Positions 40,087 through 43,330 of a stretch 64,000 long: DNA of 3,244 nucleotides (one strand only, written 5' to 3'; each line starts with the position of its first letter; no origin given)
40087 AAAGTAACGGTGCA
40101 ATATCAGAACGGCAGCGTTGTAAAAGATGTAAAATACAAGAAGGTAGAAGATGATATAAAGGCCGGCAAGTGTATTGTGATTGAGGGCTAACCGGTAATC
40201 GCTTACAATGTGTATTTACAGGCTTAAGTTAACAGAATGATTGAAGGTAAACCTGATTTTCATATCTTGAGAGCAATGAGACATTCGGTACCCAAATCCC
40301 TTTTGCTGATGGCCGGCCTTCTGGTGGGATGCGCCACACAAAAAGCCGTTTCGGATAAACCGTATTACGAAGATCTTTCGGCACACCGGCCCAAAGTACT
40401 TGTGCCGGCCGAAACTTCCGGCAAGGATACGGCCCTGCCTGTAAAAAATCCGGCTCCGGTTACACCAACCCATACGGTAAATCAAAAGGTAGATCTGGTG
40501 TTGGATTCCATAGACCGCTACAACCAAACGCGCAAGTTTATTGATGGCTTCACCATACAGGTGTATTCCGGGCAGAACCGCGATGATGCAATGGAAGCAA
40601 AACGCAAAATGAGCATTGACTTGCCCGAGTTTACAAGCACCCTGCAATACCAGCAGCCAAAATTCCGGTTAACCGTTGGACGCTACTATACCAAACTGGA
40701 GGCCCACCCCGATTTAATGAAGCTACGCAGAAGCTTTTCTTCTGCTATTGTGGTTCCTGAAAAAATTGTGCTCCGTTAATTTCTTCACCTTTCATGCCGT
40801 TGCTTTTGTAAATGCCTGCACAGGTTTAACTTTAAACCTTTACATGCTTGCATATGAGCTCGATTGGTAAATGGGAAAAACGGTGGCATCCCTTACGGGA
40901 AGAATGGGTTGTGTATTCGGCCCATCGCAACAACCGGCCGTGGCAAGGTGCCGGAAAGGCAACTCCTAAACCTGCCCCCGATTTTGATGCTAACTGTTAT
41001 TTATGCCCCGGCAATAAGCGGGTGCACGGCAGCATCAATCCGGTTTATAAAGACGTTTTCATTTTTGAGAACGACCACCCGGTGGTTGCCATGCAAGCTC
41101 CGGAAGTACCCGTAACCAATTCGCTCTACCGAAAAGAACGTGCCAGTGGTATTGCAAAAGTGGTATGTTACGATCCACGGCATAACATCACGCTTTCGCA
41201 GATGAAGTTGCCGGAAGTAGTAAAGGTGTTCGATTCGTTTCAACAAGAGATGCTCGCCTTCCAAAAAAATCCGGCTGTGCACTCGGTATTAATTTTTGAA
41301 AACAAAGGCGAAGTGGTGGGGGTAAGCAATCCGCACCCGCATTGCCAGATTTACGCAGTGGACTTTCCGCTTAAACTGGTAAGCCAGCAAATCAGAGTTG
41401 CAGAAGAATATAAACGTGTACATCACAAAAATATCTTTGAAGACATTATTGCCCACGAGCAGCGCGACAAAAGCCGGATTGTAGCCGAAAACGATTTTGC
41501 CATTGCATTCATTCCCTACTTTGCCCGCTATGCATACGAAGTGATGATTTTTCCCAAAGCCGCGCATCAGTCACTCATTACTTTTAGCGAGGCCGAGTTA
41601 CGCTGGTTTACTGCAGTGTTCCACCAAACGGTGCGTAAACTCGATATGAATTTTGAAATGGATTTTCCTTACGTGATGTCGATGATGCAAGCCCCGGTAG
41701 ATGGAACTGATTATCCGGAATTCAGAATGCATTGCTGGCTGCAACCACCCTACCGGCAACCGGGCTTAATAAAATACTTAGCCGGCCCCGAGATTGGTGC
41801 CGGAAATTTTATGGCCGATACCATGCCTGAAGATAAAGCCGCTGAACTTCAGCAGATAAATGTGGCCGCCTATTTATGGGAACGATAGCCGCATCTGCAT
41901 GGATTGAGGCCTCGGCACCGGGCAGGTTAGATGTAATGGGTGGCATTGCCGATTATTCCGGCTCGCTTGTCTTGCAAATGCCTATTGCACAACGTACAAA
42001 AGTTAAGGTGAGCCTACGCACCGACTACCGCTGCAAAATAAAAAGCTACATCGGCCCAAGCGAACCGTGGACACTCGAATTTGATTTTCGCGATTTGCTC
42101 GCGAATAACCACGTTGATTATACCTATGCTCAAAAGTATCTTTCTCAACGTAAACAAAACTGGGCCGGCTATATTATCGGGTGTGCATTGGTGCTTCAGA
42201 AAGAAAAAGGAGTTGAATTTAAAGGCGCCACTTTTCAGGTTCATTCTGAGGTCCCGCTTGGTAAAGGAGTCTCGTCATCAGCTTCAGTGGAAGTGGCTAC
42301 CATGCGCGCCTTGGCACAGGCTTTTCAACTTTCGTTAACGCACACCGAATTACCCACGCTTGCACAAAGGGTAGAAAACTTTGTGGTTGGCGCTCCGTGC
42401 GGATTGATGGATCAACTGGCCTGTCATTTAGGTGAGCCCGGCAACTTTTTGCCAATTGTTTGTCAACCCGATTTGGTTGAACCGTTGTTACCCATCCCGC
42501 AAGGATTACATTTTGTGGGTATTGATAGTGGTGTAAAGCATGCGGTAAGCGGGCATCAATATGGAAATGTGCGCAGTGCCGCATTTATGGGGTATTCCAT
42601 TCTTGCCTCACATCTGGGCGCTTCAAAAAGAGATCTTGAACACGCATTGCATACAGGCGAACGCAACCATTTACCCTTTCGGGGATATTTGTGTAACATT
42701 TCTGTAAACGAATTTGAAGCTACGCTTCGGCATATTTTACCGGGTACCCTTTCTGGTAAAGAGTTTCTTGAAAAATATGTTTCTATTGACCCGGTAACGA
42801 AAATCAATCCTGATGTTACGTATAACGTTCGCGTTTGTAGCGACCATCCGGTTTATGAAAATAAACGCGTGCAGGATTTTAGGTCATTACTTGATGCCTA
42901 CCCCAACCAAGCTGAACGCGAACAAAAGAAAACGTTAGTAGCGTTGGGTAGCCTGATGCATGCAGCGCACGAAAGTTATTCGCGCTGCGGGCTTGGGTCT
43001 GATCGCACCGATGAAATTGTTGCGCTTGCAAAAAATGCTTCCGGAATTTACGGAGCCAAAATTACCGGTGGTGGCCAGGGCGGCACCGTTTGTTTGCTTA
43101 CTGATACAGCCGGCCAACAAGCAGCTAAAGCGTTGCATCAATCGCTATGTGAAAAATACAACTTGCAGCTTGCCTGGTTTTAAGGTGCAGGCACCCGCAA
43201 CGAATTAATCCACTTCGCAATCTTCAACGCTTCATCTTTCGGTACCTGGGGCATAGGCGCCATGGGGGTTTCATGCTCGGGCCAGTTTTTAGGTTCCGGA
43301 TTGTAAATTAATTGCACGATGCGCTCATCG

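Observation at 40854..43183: Plant-type L-arabinokinase domain coupled to GalT: candidate Leloir-like L-arabinose pathway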

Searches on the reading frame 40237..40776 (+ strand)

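Call 3: search_protein_families(library=pfam, proteins=[window:40237-40776:+], max_evalue=0.01)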
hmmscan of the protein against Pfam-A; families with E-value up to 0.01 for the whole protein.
window:40237-40776:+ (180 aa): 1 family
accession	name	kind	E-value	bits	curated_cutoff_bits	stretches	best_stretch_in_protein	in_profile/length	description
PF05036.18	SPOR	-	7.8e-07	29.8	21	1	104-173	4-75/76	SPOR domain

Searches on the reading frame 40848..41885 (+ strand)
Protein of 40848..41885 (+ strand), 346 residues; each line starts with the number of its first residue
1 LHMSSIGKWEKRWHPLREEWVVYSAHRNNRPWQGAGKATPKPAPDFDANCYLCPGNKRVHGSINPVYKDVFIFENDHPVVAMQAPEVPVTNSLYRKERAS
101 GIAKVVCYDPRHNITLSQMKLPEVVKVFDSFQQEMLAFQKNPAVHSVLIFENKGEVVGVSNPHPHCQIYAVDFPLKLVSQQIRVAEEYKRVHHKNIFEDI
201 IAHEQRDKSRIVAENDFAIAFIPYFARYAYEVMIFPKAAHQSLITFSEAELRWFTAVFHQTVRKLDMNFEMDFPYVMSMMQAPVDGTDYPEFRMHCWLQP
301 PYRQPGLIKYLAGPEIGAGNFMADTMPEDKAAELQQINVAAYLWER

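Call 3: search_protein_families(library=pfam, proteins=[window:40848-41885:+], max_evalue=0.01)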
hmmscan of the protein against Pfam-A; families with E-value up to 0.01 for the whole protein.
window:40848-41885:+ (346 aa): 3 families
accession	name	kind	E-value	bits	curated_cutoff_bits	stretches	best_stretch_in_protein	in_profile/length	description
PF01087.27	GalP_UDP_transf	-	6.6e-45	154.2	22.1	1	10-172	13-181/184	Galactose-1-phosphate uridyl transferase, N-terminal domain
PF02744.22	GalP_UDP_tr_C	-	3.6e-18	66.3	29.2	1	184-340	4-159/165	Galactose-1-phosphate uridyl transferase, C-terminal domain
PF16268.10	DUF4921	-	7.7e-09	35.4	28.5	1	137-260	214-331/425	Domain of unknown function (DUF4921)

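Call 4: search_protein_families(library=ncbifam, proteins=[window:40848-41885:+], max_evalue=0.01)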
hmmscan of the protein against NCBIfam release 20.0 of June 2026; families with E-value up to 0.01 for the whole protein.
window:40848-41885:+ (346 aa): 2 families
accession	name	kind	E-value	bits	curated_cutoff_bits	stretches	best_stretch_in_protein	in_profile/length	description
NF008724.0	PRK11720.1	equivalog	4.3e-82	276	448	1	8-339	9-340/348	UDP-glucose--hexose-1-phosphate uridylyltransferase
TIGR00209.1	galT_1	equivalog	6.4e-75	252.3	102.1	1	10-338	12-340/349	galactose-1-phosphate uridylyltransferase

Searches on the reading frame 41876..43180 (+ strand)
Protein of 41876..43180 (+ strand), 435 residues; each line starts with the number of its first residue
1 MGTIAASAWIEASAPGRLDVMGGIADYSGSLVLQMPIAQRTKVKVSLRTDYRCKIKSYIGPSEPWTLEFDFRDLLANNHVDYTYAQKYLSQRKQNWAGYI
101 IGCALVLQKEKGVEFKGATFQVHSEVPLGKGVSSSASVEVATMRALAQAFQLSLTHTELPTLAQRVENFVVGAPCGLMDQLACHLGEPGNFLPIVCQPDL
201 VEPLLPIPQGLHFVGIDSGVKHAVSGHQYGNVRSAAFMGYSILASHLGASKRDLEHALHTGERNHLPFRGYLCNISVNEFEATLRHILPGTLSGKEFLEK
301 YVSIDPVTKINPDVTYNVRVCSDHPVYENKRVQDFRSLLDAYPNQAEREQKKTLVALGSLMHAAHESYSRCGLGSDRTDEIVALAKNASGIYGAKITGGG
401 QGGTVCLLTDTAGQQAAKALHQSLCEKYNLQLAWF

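Call 3: search_protein_families(library=pfam, proteins=[window:41876-43180:+], max_evalue=0.01)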
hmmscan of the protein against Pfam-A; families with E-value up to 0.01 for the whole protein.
window:41876-43180:+ (435 aa): 4 families
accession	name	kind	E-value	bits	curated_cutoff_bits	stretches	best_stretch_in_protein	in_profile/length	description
PF00288.32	GHMP_kinases_N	-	2.9e-21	75.9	22.3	1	99-186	2-86/87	GHMP kinases N terminal domain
PF08544.19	GHMP_kinases_C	-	1.7e-07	32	21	1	352-420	8-79/85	GHMP kinases C terminal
PF10509.15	GalKase_gal_bdg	-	4.3e-05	23.4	23.1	1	12-45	14-47/49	Galactokinase galactose-binding signature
PF22700.2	MVD-like_N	-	0.00071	19.7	27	1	114-165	79-130/157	Diphosphomevalonate decarboxylase-like N-terminal domain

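Call 4: search_protein_families(library=ncbifam, proteins=[window:41876-43180:+], max_evalue=0.01)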
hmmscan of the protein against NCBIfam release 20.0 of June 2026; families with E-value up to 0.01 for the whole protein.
window:41876-43180:+ (435 aa): 12 families
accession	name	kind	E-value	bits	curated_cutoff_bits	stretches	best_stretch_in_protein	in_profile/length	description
NF003006.0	PRK03817.1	equivalog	1.2e-44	152.8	443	2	11-236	3-205/352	galactokinase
NF003472.0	PRK05101.1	equivalog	1.7e-39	135.8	499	2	11-235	22-229/382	galactokinase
TIGR00131.1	gal_kin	equivalog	2.9e-39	135.1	226.65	1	10-429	18-367/388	galactokinase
NF003705.0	PRK05322.1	equivalog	1.5e-32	112.8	385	2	13-188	23-183/388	galactokinase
NF001816.0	PRK00555.1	equivalog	1.1e-31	110.1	509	2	10-235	3-211/363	galactokinase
TIGR00549.1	mevalon_kin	equivalog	6e-24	85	163.05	2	87-188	49-150/276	mevalonate kinase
NF003036.0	PRK03926.1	equivalog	1.5e-21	76.8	403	2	10-184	2-141/302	mevalonate kinase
TIGR00191.1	thrB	equivalog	1.4e-07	30.6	168.25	1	101-168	64-131/304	homoserine kinase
NF049969.1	GlMnHpPKinHddA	equivalog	8.4e-06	25.4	600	1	120-187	100-167/338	D-glycero-D-manno-heptose 7-phosphate kinase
TIGR01920.1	Shik_kin_archae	equivalog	1.6e-05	24.4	126.85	1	106-163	59-115/266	shikimate kinase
NF002288.1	PRK01212.1-4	equivalog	4.1e-05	22.8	194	1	92-174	55-133/303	homoserine kinase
NF040725.1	panto_kin_Meth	equivalog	0.0012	17.9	380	1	118-186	86-151/286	pantoate kinase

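Call 5: search_solved_structures(query=window:41876-43180:+, max_evalue=0.001, show_alignments=2)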
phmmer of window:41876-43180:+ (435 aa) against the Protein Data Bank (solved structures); distinct sequences matched with E-value up to 0.001: 25.
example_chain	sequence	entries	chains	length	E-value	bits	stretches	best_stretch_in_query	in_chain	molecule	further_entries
9ulx_A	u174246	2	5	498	5.7e-101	341.7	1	9-409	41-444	AbGHMP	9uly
6q3w_A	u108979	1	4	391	8.8e-25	90.7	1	9-231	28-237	Galactokinase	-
7rcl_A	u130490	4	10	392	8.8e-25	90.7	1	9-231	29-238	Galactokinase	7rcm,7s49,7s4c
6q90_A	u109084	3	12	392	8.8e-25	90.7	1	9-231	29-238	Galactokinase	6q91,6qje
6q3x_A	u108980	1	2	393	8.9e-25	90.7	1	9-231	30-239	Galactokinase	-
6gr2_A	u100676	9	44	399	9.5e-25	90.6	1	9-231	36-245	Galactokinase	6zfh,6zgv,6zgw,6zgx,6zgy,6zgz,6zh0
6q8z_A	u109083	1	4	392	1.2e-24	90.2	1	9-230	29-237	Galactokinase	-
1wuu_A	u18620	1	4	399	1.3e-24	90.1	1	9-230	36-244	Galactokinase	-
2cz9_A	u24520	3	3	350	1.2e-23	87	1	91-276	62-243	Probable galactokinase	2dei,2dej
1s4e_A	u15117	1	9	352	3.1e-22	82.3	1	87-252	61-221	Galactokinase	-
1pie_A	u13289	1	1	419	6.7e-18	68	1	14-207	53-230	Galactokinase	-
6tep_A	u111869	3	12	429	4.7e-17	65.3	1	13-209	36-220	Galactokinase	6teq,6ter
2oi2_A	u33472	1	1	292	1.5e-10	43.9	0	121-196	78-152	Mevalonate kinase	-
4hac_A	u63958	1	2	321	6.3e-10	41.8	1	104-174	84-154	Mevalonate kinase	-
6mde_A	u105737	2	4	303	1.1e-09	41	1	104-174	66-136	Mevalonate kinase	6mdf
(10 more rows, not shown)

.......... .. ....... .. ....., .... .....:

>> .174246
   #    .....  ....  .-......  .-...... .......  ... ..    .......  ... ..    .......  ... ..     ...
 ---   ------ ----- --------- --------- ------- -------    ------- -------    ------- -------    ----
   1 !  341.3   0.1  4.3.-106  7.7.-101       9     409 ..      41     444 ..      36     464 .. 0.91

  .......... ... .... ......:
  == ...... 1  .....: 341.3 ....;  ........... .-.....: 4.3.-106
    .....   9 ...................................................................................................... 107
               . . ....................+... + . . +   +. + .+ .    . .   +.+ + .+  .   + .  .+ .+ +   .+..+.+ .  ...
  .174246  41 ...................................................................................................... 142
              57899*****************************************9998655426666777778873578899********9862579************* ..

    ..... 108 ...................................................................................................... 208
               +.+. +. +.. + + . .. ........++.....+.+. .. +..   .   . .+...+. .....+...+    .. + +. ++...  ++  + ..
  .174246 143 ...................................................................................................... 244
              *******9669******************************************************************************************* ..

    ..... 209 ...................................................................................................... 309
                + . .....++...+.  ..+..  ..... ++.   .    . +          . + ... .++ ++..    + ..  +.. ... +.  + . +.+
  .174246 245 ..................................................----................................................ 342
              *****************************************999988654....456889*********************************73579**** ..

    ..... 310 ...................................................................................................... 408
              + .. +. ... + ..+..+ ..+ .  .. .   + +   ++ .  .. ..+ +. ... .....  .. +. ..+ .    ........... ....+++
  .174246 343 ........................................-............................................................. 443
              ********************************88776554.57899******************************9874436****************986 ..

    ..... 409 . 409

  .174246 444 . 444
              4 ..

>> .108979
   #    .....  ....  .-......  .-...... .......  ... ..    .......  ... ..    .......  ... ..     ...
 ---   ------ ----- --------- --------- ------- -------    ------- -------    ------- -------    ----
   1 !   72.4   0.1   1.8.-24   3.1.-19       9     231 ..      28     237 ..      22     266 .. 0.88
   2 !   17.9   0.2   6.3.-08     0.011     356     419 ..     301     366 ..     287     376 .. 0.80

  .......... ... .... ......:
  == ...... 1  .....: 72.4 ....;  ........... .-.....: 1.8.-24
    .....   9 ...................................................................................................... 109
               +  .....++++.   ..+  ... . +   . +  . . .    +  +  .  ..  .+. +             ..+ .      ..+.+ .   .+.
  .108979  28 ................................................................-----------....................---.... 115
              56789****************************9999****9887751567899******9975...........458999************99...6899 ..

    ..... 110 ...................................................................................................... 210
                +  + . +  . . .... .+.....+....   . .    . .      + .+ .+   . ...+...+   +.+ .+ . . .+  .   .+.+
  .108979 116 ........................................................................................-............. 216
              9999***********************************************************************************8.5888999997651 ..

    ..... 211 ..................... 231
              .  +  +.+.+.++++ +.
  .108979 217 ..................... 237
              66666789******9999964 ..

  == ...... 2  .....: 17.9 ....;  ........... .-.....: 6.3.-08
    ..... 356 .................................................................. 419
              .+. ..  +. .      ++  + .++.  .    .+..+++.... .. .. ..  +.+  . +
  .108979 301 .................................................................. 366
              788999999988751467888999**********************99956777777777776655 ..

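Call 15: find_homologous_proteins(query=window:41876-43180:+, max_evalue=1e-10)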
Query window:41876-43180:+ (435 aa): 7995 proteins with E <= 1e-10 among 8000 candidates; the best 120 are listed.
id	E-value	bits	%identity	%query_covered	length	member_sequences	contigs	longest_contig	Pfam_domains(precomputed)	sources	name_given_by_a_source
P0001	1.1e-295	998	100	100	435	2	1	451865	PF10509.16,PF00288.33,PF08544.19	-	-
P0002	6.0e-237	805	82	98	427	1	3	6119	PF00288.33,PF08544.19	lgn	-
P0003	2.1e-233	793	80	98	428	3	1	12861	PF00288.33,PF08544.19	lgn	-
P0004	2.3e-233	793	81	98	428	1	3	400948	PF00288.33,PF08544.19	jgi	-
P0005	1.5e-231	787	80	98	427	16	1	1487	PF10509.16,PF00288.33,PF08544.19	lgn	-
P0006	1.0e-230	784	80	98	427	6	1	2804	PF10509.16,PF00288.33,PF08544.19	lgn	-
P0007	5.2e-230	782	78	98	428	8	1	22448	PF10509.16,PF00288.33,PF08544.19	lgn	-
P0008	3.3e-229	779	78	98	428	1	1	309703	PF10509.16,PF00288.33,PF08544.19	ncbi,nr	ncbi:MAG: hypothetical protein KF763_19505 [Cyclobacteriaceae bacterium]|nr:hypothetical protein [Cy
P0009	9.6e-229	778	79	97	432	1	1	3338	PF10509.16,PF00288.33,PF08544.19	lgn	-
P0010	1.6e-224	764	78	98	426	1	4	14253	PF00288.33,PF08544.19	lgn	-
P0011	1.1e-216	738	76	98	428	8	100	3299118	PF00288.33,PF08544.19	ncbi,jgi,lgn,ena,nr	ncbi:MAG TPA: hypothetical protein PLM56_08265 [Cyclobacteriaceae bacterium]|jgi:galactokinase|nr:hy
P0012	7.4e-173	593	62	100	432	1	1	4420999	PF10509.16,PF00288.33,PF08544.19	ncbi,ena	-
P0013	3.3e-168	578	61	98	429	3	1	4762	PF00288.33,PF08544.19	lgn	-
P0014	2.1e-164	566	59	98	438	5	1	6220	PF00288.33,PF08544.19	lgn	-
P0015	2.2e-164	566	59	98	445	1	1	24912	PF00288.33,PF08544.19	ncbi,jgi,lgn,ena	jgi:L-arabinokinase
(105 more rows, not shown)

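Call 22: find_related_loci(query=A1, collection=genome_contigs, flank=10000)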
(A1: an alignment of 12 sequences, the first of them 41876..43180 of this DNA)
Query A1 (435 aa) in genome_contigs; peptide patterns used: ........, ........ (x = any residue, [..] = any of these).
599 stretches matched a pattern (row limit reached: there are more); 566 encode a relative of the query (tblastn E <= 1e-3); the best 80 are kept; 80 distinct loci.
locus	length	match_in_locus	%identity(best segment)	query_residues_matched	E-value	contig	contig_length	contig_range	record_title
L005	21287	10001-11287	79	7-435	0e+0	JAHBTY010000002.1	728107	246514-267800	MAG: Cyclobacteriaceae bacterium isolate ACE_BAC5 BAC5_2, whole genome shotgun sequence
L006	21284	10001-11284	80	7-435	0e+0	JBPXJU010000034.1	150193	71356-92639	MAG: Bacteroidota bacterium isolate mt_P2 k141_303277, whole genome shotgun sequence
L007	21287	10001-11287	78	7-435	0e+0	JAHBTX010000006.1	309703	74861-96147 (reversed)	MAG: Cyclobacteriaceae bacterium isolate ACE_BAC22 BAC22_6, whole genome shotgun sequence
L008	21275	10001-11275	82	10-435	0e+0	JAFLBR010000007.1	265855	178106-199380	MAG: Cytophagales bacterium isolate UWPOB_CYTO2 gnl_X_AECHOMIF_7, whole genome shotgun sequence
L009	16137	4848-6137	59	9-435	5e-172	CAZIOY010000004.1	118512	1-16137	MAG TPA_asm: uncultured Ohtaekwangia sp. isolate SRP128246_co1_420 genome assembly, contig: NODE_76_length_118512_cov_13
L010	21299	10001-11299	58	5-435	3e-168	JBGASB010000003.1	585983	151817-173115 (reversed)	MAG: Cyclobacteriaceae bacterium isolate MAG_MBR_AS.84 MBRAS-84_NODE_3_length_585983_cov_12.818679, whole genome shotgun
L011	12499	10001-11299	58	5-435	3e-168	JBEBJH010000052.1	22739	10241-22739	MAG: Cyclobacteriaceae bacterium isolate SF2_4 NODE_910_length_22739_cov_6.231625, whole genome shotgun sequence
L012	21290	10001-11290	58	9-435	1e-165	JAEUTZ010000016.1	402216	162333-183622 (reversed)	MAG: Cyclobacteriaceae bacterium isolate new MAG-342 k141_699259, whole genome shotgun sequence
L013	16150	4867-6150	59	11-435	1e-165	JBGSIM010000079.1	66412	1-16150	MAG: Cyclobacteriaceae bacterium isolate JTS-AC130 k141_4488854, whole genome shotgun sequence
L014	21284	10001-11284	57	11-435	1e-162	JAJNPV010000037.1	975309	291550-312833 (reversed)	MAG: Ohtaekwangia sp. isolate MAG_016 k141_96940, whole genome shotgun sequence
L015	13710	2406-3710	56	4-435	1e-162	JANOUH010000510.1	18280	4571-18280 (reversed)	MAG: Cytophagales bacterium isolate VAR_39_metabat_179 VAR_39_k141_6803479, whole genome shotgun sequence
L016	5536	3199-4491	57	9-435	5e-150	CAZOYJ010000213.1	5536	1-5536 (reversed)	MAG TPA_asm: uncultured Roseivirgaceae bacterium isolate SRP319275_co1_43 genome assembly, contig: NODE_21201_length_553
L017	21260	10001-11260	54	10-428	7e-148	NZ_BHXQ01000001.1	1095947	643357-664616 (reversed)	Chryseotalea sanaruensis strain Ys Contig01, whole genome shotgun sequence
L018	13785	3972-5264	53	4-435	6e-148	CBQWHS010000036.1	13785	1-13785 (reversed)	MAG TPA_asm: uncultured Chryseosolibacter sp. isolate SRR11839389_concoct_92 genome assembly, contig: ERZ27397411.2429,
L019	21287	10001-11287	53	9-435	8e-146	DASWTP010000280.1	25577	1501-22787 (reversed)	MAG TPA_asm: Chryseosolibacter sp. isolate SMAG_U3578 k141_141714, whole genome shotgun sequence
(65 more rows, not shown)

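Call 48: predict_structure(alignment_id=A1)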
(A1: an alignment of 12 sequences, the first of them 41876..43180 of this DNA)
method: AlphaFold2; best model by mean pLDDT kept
length: 435 residues; sequences in the alignment: 12
mean_pLDDT: 86.8   pTM: 0.86
mean pLDDT of the five models: 86.8, 85.6, 84.4, 84.1, 72.2
residues with pLDDT >= 90: 254; 70-90: 131; 50-70: 38; < 50: 12
segments of 3 or more residues with pLDDT < 50: 1-3, 223-226
pLDDT, mean of each block of 10 residues (from residue 1): 60 91 65 87 95 87 80 93 88 80 95 95 77 75 96 91 88 75 90 74 88 88 58 90 95 92 88 91 95 96 83 94 90 93 93 96 90 86 94 80 82 95 94 84
secondary structure, 60 per line:
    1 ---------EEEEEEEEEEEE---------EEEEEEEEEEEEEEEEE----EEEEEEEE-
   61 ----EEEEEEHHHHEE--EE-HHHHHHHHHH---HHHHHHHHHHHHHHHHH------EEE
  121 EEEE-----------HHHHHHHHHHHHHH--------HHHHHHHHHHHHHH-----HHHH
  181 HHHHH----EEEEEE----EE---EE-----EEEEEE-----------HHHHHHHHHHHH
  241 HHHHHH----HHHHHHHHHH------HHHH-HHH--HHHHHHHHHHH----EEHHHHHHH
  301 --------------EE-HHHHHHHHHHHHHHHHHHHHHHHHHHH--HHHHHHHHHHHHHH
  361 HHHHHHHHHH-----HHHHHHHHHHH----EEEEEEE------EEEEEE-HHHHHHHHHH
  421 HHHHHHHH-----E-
elements in order: E10-21 E31-47 E52-59 E65-70 H71-74 H82-91 H95-111 E118-124 H136-149 H158-171 H177-185 E190-195 E212-217 H229-246 H251-260 H267-270 H277-287 H294-300 H318-344 H347-370 H376-386 E391-397 E404-409 H411-428

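Call 53: fold_search(model_id=the predicted structure, library=pdb)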
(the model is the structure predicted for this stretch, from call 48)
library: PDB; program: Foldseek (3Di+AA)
matches with E <= 10: 610; with E <= 0.001: 188
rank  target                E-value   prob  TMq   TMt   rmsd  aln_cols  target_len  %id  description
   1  6gr2_E                3.1e-22  1.00  0.68  0.77   4.3       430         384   24  Structure of human galactokinase in complex with galactose and ADP (released 2019-06-19)
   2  6gr2_C                4.8e-22  1.00  0.69  0.77   4.1       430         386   25  Structure of human galactokinase in complex with galactose and ADP (released 2019-06-19)
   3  6zfh_A                6.3e-22  1.00  0.70  0.79   3.6       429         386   25  Structure of human galactokinase in complex with galactose and 2'-(benzo[d]oxazol-2-ylamino)-7',8'-dihydro-1'H-spiro[c (released 2021-06-30)
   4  6zfh_D                7.4e-22  1.00  0.69  0.78   3.9       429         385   25  Structure of human galactokinase in complex with galactose and 2'-(benzo[d]oxazol-2-ylamino)-7',8'-dihydro-1'H-spiro[c (released 2021-06-30)
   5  6gr2_G                8.6e-22  1.00  0.68  0.78   4.2       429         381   24  Structure of human galactokinase in complex with galactose and ADP (released 2019-06-19)
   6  6gr2_A                9.1e-22  1.00  0.69  0.77   3.7       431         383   25  Structure of human galactokinase in complex with galactose and ADP (released 2019-06-19)
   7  6gr2_F                9.1e-22  1.00  0.69  0.77   4.2       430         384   25  Structure of human galactokinase in complex with galactose and ADP (released 2019-06-19)
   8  6q3w_A                1.3e-21  1.00  0.69  0.76   4.3       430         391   25  Structure of human galactokinase 1 bound with Ethyl 1-(2-pyrazinyl)-4-piperidinecarboxylate (released 2019-01-23)
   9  6zfh_E                1.6e-21  1.00  0.68  0.76   3.9       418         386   25  Structure of human galactokinase in complex with galactose and 2'-(benzo[d]oxazol-2-ylamino)-7',8'-dihydro-1'H-spiro[c (released 2021-06-30)
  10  6q3x_B                1.9e-21  1.00  0.70  0.78   3.8       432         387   25  Structure of human galactokinase in complex with galactose and 2'-(benzo[d]oxazol-2-ylamino)-7',8'-dihydro-1'H-spiro[c (released 2020-07-15)
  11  6zfh_C                2.2e-21  1.00  0.69  0.77   4.1       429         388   25  Structure of human galactokinase in complex with galactose and 2'-(benzo[d]oxazol-2-ylamino)-7',8'-dihydro-1'H-spiro[c (released 2021-06-30)
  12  6qje_A                2.4e-21  1.00  0.69  0.76   4.2       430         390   25  Structure of human galactokinase 1 bound with 4-{[2-(Methylsulfonyl)-1H-imidazol-1-yl]methyl}-1,3-thiazole (released 2019-02-27)
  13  6q3x_A                2.7e-21  1.00  0.69  0.76   4.4       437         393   24  Structure of human galactokinase in complex with galactose and 2'-(benzo[d]oxazol-2-ylamino)-7',8'-dihydro-1'H-spiro[c (released 2020-07-15)
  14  6zfh_B                3.0e-21  1.00  0.71  0.79   3.5       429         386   25  Structure of human galactokinase in complex with galactose and 2'-(benzo[d]oxazol-2-ylamino)-7',8'-dihydro-1'H-spiro[c (released 2021-06-30)
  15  6q8z_A                3.1e-21  1.00  0.68  0.75   4.4       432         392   24  Structure of human galactokinase 1 bound with N-(Cyclobutylmethyl)-1,5-dimethyl-1H-pyrazole-4-carboxamide (released 2019-01-23)
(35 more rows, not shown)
